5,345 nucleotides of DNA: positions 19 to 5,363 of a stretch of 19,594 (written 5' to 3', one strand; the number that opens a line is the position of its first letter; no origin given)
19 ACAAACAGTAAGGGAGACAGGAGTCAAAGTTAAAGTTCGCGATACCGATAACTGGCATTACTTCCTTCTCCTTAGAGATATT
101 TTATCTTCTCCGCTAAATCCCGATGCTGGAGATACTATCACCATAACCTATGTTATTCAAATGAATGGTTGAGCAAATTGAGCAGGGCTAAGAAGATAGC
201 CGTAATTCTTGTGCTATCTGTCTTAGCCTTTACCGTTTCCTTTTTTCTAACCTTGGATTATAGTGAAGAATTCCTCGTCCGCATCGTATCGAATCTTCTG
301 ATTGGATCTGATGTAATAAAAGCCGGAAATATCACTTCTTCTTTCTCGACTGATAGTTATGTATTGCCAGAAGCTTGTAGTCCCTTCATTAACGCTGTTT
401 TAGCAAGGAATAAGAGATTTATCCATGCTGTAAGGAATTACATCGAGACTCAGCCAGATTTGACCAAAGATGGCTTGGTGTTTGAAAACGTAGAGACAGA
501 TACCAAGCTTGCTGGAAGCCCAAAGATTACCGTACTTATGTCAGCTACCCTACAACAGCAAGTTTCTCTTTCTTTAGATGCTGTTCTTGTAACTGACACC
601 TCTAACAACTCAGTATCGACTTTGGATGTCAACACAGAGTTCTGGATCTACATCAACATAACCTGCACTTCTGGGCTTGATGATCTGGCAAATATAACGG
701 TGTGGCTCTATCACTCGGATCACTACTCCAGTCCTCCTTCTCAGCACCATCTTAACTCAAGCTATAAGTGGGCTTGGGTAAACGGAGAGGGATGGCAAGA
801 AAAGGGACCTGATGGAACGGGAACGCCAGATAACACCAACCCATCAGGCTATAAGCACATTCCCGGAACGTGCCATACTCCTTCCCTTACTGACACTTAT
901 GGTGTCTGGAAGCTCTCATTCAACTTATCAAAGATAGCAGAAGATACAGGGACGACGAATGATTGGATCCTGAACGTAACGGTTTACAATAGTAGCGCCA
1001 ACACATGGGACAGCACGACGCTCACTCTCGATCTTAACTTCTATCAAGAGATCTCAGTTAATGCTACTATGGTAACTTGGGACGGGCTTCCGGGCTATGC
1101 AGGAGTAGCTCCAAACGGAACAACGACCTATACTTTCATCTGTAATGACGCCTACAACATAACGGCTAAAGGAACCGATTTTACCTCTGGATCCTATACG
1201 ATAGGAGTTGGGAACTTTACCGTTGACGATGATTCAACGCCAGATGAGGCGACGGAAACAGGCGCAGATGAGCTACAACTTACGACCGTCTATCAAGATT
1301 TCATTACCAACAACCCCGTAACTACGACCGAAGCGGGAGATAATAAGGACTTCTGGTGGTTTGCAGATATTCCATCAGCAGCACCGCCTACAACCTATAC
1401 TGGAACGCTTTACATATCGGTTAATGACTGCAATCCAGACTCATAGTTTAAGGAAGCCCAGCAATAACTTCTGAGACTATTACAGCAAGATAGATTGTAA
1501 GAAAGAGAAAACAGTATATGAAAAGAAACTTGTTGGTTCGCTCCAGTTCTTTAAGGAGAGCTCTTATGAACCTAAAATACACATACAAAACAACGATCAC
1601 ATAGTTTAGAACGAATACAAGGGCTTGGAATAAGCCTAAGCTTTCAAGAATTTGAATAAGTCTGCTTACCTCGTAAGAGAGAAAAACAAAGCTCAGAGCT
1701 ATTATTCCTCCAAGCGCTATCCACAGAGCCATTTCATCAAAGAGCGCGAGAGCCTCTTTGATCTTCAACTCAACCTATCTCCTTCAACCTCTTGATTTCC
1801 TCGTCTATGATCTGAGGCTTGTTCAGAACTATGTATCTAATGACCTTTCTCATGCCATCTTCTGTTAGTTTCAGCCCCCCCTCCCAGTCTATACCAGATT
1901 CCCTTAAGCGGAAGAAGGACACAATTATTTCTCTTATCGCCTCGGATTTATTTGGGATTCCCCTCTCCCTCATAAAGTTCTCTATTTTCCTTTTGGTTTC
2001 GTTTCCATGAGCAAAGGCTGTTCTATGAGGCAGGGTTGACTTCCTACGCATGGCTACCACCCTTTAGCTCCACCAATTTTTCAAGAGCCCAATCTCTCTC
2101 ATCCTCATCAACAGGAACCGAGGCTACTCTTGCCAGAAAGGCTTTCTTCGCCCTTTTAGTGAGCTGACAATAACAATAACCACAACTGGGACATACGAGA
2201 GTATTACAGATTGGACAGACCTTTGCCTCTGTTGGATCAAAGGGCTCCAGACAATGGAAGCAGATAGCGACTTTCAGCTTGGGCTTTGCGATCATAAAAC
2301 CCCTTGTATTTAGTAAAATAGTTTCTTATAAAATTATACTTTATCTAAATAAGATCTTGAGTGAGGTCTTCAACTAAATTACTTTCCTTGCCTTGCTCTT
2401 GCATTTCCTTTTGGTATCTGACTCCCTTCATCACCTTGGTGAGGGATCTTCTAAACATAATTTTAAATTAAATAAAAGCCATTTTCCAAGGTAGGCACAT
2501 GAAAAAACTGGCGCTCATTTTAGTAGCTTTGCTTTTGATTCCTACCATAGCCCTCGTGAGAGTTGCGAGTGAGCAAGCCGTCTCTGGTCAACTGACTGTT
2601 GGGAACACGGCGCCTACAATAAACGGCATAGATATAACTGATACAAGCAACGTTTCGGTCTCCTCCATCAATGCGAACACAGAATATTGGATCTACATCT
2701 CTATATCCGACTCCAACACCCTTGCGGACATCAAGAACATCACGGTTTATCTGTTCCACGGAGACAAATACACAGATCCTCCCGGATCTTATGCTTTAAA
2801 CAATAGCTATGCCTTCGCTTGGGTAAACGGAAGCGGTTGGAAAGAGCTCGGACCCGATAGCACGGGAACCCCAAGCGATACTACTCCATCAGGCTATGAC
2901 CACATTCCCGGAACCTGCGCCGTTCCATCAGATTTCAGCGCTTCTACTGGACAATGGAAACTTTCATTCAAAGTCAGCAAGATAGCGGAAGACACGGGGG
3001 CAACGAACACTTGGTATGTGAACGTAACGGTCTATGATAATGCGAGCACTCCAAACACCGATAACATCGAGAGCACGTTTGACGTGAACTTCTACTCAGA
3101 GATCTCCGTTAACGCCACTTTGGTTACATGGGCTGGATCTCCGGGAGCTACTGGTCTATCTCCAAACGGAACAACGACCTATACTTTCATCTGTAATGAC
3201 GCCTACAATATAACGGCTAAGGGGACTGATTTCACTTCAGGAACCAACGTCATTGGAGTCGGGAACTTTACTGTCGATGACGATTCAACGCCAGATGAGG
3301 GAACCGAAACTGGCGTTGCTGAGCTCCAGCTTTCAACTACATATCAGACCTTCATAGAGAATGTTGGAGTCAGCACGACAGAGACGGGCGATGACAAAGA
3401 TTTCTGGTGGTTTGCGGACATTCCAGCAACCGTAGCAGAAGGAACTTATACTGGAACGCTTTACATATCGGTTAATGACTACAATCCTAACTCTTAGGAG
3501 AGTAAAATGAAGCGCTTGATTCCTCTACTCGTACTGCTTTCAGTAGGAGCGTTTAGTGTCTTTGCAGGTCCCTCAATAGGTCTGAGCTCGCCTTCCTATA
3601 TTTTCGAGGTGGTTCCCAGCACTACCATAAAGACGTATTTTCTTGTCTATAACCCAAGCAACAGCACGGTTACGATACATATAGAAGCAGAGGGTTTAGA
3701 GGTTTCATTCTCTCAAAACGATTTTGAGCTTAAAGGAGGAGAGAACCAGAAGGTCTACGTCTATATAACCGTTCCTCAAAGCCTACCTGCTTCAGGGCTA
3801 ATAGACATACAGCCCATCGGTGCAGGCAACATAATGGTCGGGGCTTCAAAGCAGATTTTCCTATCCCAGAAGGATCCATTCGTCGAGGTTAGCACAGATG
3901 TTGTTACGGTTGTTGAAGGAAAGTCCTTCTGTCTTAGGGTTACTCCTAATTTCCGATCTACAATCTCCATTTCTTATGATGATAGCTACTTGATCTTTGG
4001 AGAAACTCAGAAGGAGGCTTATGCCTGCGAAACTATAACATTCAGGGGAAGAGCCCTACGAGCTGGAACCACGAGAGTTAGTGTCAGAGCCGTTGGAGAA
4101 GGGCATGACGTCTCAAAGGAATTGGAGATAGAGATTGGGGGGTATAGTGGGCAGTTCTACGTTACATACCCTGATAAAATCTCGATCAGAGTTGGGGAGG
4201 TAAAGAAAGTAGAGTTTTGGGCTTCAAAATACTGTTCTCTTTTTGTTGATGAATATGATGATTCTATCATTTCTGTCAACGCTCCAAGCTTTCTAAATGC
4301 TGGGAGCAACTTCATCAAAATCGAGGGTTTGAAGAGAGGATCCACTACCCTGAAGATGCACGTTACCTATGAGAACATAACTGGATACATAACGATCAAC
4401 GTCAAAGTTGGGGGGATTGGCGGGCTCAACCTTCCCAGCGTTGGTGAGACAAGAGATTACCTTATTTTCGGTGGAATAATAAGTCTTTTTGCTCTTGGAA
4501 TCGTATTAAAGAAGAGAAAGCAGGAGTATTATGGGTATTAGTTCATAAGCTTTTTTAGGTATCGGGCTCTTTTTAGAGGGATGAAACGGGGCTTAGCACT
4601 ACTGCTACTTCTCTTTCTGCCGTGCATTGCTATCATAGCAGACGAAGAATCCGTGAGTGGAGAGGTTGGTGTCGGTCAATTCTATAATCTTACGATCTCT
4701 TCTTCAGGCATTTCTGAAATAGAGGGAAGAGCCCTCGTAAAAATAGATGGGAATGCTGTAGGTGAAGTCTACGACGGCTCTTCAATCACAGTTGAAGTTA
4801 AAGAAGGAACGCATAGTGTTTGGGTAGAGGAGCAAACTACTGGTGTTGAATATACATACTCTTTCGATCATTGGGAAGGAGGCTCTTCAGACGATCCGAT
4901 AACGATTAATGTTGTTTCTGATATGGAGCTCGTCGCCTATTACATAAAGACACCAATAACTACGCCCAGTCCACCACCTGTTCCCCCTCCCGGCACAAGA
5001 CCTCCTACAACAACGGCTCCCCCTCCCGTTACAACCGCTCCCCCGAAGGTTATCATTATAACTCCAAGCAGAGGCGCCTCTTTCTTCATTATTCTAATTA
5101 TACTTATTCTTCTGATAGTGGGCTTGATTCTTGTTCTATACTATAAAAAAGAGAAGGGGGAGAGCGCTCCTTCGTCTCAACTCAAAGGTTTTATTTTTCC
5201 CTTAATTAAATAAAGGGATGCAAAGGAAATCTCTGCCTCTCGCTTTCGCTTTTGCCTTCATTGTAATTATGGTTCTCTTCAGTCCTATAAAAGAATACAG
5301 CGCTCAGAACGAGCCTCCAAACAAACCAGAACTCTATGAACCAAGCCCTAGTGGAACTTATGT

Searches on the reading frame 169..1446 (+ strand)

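Call 4: search_protein_families(library=pfam, proteins=[window:169-1446:+], max_evalue=1)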
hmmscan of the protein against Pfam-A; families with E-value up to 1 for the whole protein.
window:169-1446:+ (425 aa): 2 families
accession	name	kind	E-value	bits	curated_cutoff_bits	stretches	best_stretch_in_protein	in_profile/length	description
PF22680.2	Glyco_hydro_123_N_2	-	0.074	13.3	27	1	369-416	93-140/142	Glycoside hydrolase 123 N-terminal domain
PF23425.1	DUF7113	-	0.11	12.9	27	1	307-343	24-59/107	Family of unknown function (DUF7113)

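Call 5: search_protein_families(library=phrogs, proteins=[window:169-1446:+], max_evalue=0.1)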
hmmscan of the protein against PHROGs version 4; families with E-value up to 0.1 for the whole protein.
window:169-1446:+ (425 aa): 0 families

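Call 73: search_protein_families(library=ncbifam, proteins=[window:169-1446:+], max_evalue=0.1)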
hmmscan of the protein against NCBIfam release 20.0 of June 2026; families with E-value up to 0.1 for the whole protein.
window:169-1446:+ (425 aa): 0 families

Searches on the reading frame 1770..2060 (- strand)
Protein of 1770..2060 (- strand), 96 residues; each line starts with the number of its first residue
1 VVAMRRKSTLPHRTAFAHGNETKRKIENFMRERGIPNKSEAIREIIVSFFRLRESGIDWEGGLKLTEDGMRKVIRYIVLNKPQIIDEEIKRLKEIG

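Call 19: search_protein_families(library=pfam, proteins=[window:1770-2060:-], max_evalue=0.1)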
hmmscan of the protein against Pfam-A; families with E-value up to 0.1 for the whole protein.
window:1770-2060:- (96 aa): 2 families
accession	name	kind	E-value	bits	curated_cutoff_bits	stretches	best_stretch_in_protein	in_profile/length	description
PF21542.2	TetR_C_42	-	0.012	16.3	27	1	16-51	39-73/101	Tetracyclin repressor-like, C-terminal domain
PF01402.27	RHH_1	-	0.065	13.7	20.5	0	22-46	10-33/39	Ribbon-helix-helix protein, copG family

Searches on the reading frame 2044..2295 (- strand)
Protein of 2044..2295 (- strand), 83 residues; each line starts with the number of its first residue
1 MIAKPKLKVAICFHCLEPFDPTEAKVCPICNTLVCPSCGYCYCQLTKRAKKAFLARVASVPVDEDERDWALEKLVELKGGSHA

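Call 19: search_protein_families(library=pfam, proteins=[window:2044-2295:-], max_evalue=0.1)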
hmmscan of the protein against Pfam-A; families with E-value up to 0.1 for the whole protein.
window:2044-2295:- (83 aa): 2 families
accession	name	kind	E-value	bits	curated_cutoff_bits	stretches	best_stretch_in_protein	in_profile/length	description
PF02318.22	FYVE_2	-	0.0023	18.5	27.2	1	5-57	50-99/118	FYVE-type zinc finger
PF22581.1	CIMIP3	-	0.054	13.9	27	1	32-53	43-64/76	Ciliary microtubule inner protein 3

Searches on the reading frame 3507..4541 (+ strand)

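Call 4: search_protein_families(library=pfam, proteins=[window:3507-4541:+], max_evalue=1)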
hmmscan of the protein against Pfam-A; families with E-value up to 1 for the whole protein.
window:3507-4541:+ (344 aa): 6 families
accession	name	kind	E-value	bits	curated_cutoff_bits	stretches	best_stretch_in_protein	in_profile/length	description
PF11614.14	FixG_C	-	0.00075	20.1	25.6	1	46-97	38-93/119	IG-like fold at C-terminal of FixG, putative oxidoreductase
PF06280.18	fn3_5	-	0.0087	17.2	27.6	1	27-95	22-86/112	Fn3-like domain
PF00746.26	Gram_pos_anchor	-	0.021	15.2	20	1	318-340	20-42/43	LPXTG cell wall anchor motif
PF24053.1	DUF7356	-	0.036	14.5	27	1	42-91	36-84/105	Domain of unknown function (DUF7356)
PF16871.11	DUF5077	-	0.037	14.6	24.6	0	37-85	30-84/122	Domain of unknown function (DUF5077)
PF17753.7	Ig_mannosidase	-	0.19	11.9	22.6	1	58-87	31-60/81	Ig-fold domain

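Call 5: search_protein_families(library=phrogs, proteins=[window:3507-4541:+], max_evalue=0.1)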
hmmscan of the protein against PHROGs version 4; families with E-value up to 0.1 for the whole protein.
window:3507-4541:+ (344 aa): 1 family
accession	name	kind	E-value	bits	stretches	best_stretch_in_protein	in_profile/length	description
phrog_21978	-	unknown function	0.055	14.3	0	85-115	152-182/220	-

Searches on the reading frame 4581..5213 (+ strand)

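Call 4: search_protein_families(library=pfam, proteins=[window:4581-5213:+], max_evalue=1)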
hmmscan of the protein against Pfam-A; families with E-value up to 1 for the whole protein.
window:4581-5213:+ (210 aa): 5 families
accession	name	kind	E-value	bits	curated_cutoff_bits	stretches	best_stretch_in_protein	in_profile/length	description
PF17359.7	DUF5385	-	0.089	12.9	25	1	167-195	4-33/217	Family of unknown function (DUF5385)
PF11008.14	DUF2846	-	0.09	13.3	34.3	1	50-90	23-58/92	Protein of unknown function (DUF2846)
PF12669.12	FeoB_associated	-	0.17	12.6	27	1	170-193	3-26/44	FeoB-associated Cys-rich membrane protein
PF25184.1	YxzE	-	0.58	11.6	40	1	168-199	3-34/65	YxzE-like putative bacteriocin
PF16101.10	PRIMA1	-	0.94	9.7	38.6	0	124-177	63-118/158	Proline-rich membrane anchor 1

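Call 5: search_protein_families(library=phrogs, proteins=[window:4581-5213:+], max_evalue=0.1)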
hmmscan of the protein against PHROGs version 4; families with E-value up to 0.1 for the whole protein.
window:4581-5213:+ (210 aa): 1 family
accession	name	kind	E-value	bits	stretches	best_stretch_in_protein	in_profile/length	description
phrog_23662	-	unknown function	0.057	13.7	1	133-187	5-55/280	-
